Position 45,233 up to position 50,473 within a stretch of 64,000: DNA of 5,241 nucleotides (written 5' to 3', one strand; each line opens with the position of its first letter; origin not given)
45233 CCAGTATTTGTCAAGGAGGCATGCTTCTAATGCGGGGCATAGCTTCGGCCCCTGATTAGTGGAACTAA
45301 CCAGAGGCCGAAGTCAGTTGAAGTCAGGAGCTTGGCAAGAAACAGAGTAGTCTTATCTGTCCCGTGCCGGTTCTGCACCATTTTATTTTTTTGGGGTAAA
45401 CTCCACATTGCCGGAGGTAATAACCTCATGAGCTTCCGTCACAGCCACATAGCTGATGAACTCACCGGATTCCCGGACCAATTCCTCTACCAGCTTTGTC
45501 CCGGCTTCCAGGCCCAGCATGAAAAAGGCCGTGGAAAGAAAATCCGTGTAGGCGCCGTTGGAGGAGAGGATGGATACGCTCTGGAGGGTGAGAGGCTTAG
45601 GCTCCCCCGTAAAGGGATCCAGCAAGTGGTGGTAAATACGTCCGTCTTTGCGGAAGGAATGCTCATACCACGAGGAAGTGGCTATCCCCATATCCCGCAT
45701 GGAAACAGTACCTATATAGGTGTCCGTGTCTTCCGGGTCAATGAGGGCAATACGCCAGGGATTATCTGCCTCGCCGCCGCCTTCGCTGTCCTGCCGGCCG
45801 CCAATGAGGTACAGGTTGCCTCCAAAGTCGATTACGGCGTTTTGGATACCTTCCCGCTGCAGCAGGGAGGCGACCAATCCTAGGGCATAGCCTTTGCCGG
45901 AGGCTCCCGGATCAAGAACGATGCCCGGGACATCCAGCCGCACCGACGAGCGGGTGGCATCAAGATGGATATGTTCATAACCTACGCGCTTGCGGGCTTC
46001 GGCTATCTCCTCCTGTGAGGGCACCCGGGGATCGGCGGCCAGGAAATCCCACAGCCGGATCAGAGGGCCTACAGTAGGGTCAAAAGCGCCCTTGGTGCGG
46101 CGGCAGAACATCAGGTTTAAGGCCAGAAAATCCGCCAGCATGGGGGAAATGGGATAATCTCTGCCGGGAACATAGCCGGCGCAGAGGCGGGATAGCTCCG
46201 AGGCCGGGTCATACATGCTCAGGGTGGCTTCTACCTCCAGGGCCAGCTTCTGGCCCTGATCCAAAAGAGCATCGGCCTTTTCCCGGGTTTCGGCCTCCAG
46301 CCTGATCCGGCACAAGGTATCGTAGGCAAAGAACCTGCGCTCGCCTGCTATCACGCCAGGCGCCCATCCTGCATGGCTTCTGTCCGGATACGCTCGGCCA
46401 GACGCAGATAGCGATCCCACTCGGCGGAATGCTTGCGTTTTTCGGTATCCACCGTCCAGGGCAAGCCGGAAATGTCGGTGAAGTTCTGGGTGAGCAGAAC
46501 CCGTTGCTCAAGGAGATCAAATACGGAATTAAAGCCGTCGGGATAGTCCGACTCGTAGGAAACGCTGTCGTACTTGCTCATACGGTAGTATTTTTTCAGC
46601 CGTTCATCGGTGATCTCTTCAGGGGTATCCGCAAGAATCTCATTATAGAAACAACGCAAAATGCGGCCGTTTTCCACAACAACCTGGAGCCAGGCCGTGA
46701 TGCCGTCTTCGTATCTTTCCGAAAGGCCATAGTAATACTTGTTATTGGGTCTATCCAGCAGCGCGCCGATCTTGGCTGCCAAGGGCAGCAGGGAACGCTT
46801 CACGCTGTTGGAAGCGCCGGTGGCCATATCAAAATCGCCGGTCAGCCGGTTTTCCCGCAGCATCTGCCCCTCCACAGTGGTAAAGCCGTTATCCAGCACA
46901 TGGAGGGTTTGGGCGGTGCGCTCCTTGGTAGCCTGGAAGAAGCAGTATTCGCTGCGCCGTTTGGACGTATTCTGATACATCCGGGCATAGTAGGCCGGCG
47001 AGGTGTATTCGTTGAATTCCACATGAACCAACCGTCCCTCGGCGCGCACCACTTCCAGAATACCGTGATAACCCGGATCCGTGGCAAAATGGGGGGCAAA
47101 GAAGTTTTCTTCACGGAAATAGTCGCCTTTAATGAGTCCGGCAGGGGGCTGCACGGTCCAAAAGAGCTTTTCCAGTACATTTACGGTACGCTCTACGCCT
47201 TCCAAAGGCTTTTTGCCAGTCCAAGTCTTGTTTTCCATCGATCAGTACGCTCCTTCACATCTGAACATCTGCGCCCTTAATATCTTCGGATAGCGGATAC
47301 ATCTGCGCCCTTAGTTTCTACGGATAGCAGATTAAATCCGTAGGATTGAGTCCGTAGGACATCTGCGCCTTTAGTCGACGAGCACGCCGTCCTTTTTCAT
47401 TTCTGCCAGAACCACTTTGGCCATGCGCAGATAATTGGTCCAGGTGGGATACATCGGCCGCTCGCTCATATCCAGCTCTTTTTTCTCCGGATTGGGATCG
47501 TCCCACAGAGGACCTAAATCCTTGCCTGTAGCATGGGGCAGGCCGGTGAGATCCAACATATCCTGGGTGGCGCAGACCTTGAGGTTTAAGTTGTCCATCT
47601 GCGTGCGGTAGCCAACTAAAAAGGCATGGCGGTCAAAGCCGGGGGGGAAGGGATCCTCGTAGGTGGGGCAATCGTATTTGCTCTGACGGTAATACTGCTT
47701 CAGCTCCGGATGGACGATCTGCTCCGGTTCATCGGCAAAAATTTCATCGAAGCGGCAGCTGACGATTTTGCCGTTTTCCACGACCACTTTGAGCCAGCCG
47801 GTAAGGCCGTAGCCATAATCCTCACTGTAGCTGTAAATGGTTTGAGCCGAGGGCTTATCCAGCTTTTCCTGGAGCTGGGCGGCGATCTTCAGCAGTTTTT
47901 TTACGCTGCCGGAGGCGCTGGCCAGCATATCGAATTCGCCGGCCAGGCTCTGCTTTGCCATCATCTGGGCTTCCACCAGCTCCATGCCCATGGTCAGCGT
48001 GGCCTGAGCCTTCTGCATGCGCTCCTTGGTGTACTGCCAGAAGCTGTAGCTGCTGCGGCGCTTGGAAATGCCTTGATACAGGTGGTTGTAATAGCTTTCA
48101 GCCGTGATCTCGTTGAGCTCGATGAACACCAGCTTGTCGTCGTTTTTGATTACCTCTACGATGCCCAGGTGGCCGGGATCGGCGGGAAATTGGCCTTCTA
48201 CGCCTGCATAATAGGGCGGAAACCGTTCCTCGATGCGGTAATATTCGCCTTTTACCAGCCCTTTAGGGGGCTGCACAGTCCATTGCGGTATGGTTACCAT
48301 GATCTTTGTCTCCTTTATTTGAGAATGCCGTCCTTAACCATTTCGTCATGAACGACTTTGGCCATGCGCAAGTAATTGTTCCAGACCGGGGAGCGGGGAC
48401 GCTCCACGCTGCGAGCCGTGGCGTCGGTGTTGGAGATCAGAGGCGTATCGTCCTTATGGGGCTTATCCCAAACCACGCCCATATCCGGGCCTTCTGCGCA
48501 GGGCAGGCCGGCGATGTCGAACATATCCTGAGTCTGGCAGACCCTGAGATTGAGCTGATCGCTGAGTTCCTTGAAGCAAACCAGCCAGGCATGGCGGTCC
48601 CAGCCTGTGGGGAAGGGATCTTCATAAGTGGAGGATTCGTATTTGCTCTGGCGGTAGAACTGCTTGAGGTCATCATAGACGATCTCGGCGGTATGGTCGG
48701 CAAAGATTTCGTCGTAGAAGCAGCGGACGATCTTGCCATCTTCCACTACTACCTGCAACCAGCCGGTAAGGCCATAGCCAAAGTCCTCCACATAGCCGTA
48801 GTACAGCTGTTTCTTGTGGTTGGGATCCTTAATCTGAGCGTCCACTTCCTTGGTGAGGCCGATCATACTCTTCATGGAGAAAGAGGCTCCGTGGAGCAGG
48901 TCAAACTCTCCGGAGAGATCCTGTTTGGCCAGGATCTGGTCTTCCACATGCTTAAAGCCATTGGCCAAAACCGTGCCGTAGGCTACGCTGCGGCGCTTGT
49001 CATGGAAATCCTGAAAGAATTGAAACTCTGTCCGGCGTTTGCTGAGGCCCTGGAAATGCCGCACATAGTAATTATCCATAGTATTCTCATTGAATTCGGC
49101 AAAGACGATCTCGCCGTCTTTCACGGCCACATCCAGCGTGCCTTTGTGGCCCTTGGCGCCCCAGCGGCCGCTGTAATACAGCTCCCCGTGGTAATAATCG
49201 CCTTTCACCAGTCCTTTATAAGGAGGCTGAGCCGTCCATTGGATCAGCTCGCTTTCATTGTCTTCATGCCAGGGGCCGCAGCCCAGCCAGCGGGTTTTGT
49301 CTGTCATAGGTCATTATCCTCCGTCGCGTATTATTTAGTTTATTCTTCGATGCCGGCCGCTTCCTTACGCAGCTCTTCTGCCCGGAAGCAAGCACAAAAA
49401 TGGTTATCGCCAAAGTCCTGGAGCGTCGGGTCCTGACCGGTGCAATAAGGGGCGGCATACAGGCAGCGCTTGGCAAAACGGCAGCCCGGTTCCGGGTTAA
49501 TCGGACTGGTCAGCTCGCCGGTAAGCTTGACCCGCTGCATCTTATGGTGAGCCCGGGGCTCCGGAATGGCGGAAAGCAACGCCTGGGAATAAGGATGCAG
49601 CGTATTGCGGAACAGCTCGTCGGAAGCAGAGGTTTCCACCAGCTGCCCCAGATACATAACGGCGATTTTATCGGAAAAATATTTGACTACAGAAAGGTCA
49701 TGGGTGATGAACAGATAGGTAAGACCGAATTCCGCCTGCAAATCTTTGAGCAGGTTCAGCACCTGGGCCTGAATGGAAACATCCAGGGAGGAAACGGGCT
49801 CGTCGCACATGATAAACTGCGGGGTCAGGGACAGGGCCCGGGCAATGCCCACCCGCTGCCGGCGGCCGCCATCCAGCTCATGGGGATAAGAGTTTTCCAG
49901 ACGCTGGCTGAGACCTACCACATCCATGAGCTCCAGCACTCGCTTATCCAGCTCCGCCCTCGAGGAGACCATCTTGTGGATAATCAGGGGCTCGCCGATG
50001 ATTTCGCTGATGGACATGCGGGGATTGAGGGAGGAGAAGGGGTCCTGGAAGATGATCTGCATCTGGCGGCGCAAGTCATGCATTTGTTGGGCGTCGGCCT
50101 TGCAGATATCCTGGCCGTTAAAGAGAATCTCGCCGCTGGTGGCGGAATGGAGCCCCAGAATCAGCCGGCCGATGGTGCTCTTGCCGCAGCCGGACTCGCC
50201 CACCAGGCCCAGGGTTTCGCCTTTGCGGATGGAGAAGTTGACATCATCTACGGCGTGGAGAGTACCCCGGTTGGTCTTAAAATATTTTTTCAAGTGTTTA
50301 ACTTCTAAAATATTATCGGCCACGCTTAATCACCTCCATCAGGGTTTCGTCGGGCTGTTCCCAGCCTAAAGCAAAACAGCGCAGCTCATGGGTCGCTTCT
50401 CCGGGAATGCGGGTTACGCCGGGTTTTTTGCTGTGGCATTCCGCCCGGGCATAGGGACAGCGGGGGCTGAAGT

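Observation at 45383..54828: Nine-gene operon joining a family-5 ABC importer to three cytoplasmic FMN_bind-like paralogs and a signal-less ApbE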

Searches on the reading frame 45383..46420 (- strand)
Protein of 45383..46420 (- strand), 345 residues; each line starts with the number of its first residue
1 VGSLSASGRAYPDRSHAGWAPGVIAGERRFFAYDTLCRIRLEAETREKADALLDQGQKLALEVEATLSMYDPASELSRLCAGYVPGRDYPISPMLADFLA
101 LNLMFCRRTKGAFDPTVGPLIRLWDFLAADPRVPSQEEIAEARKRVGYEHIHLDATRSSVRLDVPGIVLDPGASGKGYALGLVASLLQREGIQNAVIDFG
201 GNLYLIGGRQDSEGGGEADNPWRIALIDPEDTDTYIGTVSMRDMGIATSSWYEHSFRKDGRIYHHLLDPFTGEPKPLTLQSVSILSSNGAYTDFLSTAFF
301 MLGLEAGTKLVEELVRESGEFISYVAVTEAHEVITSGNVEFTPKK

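Call 3: search_protein_families(library=pfam, proteins=[window:45383-46420:-], max_evalue=0.1)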
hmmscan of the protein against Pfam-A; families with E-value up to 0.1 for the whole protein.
window:45383-46420:- (345 aa): 2 families
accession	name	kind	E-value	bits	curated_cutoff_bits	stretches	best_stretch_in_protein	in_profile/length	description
PF02424.20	ApbE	-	7.5e-68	229.4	25.6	1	34-314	2-258/266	ApbE family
PF24263.1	DUF7464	-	0.017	15.1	27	1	227-256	13-42/61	Domain of unknown function (DUF7464)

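Call 4: search_protein_families(library=ncbifam, proteins=[window:45383-46420:-], max_evalue=0.1)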
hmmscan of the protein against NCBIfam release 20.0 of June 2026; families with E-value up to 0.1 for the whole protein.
window:45383-46420:- (345 aa): 1 family
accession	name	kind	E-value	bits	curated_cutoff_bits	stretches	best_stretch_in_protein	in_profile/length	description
NF007774.0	PRK10461.1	equivalog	1.6e-38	132.5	498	1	35-313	44-319/351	FAD:protein FMN transferase ApbE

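Call 65: search_solved_structures(query=window:45383-46354:-, max_evalue=1e-15, show_alignments=1)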
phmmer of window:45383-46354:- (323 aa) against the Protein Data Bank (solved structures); distinct sequences matched with E-value up to 1e-15: 13.
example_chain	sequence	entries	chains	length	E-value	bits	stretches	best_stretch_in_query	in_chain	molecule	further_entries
4xdt_A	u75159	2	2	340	1.8e-37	132.6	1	9-293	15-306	FAD:protein FMN transferase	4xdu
4ifu_A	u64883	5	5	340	2.8e-36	128.7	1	9-293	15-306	FAD:protein FMN transferase | Thiamine biosynthesis lipoprotein ApbE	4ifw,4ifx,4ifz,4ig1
7mgt_A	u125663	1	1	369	1.3e-35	126.5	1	9-293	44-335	FAD:protein FMN transferase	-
4xdr_A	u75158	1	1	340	3.5e-35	125.1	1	9-293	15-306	FAD:protein FMN transferase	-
7esa_A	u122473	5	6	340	4.3e-33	118.2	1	31-301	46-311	FAD:protein FMN transferase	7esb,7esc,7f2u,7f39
4xgw_A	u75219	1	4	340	1.2e-32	116.7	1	43-297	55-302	FAD:protein FMN transferase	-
5mgy_H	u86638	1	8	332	4e-32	115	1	39-291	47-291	FAD:protein FMN transferase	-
2o18_A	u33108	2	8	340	4.4e-32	114.9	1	43-297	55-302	Thiamine biosynthesis lipoprotein apbE | FAD:protein FMN transferase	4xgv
4xgx_A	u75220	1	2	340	1.8e-31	112.9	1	66-297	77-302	FAD:protein FMN transferase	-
6nxi_A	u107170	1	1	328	1.9e-31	112.8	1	34-290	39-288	FAD:protein FMN transferase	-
6nxj_A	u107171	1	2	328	4.6e-30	108.3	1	34-290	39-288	FAD:protein FMN transferase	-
3pnd_A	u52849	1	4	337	9.4e-30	107.2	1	45-298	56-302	Thiamine biosynthesis lipoprotein ApbE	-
1vrm_A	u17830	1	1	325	7.2e-29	104.3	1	80-289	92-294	hypothetical protein TM1553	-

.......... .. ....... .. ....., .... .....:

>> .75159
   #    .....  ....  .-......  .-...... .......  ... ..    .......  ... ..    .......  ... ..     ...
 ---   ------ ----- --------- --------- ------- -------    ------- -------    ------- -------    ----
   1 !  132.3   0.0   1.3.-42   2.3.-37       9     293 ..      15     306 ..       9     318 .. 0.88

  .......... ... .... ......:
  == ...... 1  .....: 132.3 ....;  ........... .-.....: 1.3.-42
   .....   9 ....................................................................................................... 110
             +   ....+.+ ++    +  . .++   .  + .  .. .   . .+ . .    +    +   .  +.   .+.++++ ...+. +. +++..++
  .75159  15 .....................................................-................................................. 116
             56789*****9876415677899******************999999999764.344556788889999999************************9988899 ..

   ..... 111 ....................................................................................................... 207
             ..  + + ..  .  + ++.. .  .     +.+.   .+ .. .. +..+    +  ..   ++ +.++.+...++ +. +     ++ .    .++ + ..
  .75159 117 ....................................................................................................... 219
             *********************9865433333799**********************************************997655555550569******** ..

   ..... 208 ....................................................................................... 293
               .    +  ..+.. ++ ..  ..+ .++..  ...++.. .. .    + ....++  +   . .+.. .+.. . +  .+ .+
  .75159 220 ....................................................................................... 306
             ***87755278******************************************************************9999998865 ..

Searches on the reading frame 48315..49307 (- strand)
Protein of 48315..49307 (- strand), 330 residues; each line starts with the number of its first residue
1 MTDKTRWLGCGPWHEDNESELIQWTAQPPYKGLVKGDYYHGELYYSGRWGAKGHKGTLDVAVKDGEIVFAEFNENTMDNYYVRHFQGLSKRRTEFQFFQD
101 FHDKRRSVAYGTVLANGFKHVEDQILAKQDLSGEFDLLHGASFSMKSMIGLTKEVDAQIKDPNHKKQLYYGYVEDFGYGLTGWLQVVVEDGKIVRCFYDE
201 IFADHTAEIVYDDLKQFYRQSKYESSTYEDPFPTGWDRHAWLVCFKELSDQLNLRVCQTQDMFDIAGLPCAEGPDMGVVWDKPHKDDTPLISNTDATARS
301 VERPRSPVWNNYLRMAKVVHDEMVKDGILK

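Call 3: search_protein_families(library=pfam, proteins=[window:48315-49307:-], max_evalue=0.1)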
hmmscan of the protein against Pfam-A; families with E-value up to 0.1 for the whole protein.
window:48315-49307:- (330 aa): 1 family
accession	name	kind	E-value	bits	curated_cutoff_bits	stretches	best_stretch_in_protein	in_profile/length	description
PF18364.6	Molybdopterin_N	-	0.042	14.3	26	0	182-196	6-20/41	Molybdopterin oxidoreductase N-terminal domain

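Call 4: search_protein_families(library=ncbifam, proteins=[window:48315-49307:-], max_evalue=0.1)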
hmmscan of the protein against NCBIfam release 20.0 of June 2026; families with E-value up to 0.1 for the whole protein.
window:48315-49307:- (330 aa): 1 family
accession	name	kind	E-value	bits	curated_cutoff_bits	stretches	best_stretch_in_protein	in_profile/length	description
NF003086.0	PRK04012.2-2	equivalog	0.029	14.2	202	1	156-197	14-53/116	translation initiation factor IF-1A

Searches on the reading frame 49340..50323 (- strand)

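Call 3: search_protein_families(library=pfam, proteins=[window:49340-50323:-], max_evalue=0.1)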
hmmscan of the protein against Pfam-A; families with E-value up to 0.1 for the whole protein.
window:49340-50323:- (327 aa): 7 families
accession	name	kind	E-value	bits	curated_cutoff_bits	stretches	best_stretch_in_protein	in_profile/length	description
PF00005.33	ABC_tran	-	4.7e-32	111.9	25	1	26-177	2-136/137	ABC transporter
PF08352.17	oligo_HPY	-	2.3e-16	60.4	27.1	1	229-294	1-65/65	Oligopeptide/dipeptide transporter, C-terminal region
PF13304.12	AAA_21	-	0.00036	21.1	27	0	163-213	251-303/304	AAA domain, putative AbiEii toxin, Type IV TA system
PF13166.12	AAA_13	-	0.0017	17.6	36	1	168-220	527-581/713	AAA domain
PF13401.12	AAA_22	-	0.019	15.7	27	0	40-200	10-115/130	AAA domain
PF13555.12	AAA_29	-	0.019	15.2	27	1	18-51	8-38/61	P-loop containing region of AAA domain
PF03193.22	RsgA_GTPase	-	0.02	15.2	30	1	15-64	87-135/174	RsgA GTPase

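Call 4: search_protein_families(library=ncbifam, proteins=[window:49340-50323:-], max_evalue=0.1)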
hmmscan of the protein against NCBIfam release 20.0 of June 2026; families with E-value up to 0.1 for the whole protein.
window:49340-50323:- (327 aa): 191 families (the best 25 are shown)
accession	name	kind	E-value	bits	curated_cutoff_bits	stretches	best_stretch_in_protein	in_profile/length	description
NF011659.0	PRK15079.1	equivalog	1.4e-114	382.3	540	1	6-317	21-333/334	murein tripeptide/oligopeptide ABC transporter ATP binding protein OppF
NF008453.0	PRK11308.1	subfamily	1.5e-113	379.4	408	1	3-320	10-331/334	dipeptide ABC transporter ATP-binding protein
NF043071.1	DppF_dipep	equivalog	3.9e-102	342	660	1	5-316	13-328/331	dipeptide ABC transporter ATP-binding subunit DppF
NF043078.1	MMSYN1_0168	equivalog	3.7e-91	306.7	800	3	129-265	473-609/649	oligopeptide ABC transporter ATP-binding protein OppF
NF007613.0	PRK10261.1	equivalog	1.6e-83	281.2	1077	1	21-276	336-591/623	glutathione ABC transporter ATP-binding protein GsiA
TIGR02769.1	nickel_nikE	equivalog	2.4e-78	263.3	332.55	1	13-261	10-261/265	nickel import ATP-binding protein NikE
NF007010.1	PRK09473.1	subfamily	4.5e-76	255.6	575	1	5-317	1-316/318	oligopeptide ABC transporter ATP-binding protein OppD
NF011713.0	PRK15134.1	equivalog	7.9e-73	245.8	834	1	5-251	275-527/529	microcin C ABC transporter ATP-binding protein YejF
NF007739.0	PRK10419.1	subfamily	4.6e-71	239.5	354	1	10-254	8-255/268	nickel ABC transporter ATP-binding protein NikE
NF008246.0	PRK11022.1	equivalog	1.5e-65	221.4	541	1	5-307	3-310/326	dipeptide ABC transporter ATP-binding protein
NF043079.1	MMSYN1_0167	equivalog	3.5e-65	220.8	740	2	77-310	296-530/561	oligopeptide ABC transporter ATP-binding protein OppD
NF011692.0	PRK15112.1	equivalog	2.5e-55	188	452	1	1-251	1-252/269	putrescine export ABC transporter ATP-binding protein SapF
TIGR02770.1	nickel_nikD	equivalog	3.1e-55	187.1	318.7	1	25-252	2-228/230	nickel import ATP-binding protein NikD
NF047576.1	opine_ATP_CntF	equivalog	3.1e-53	180.7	385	1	4-253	1-253/264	staphylopine uptake ABC transporter ATP-binding protein CntF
NF047578.1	opine_ATP_CntD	equivalog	1.1e-52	178.9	380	1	4-254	1-254/266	staphylopine uptake ABC transporter ATP-binding protein CntD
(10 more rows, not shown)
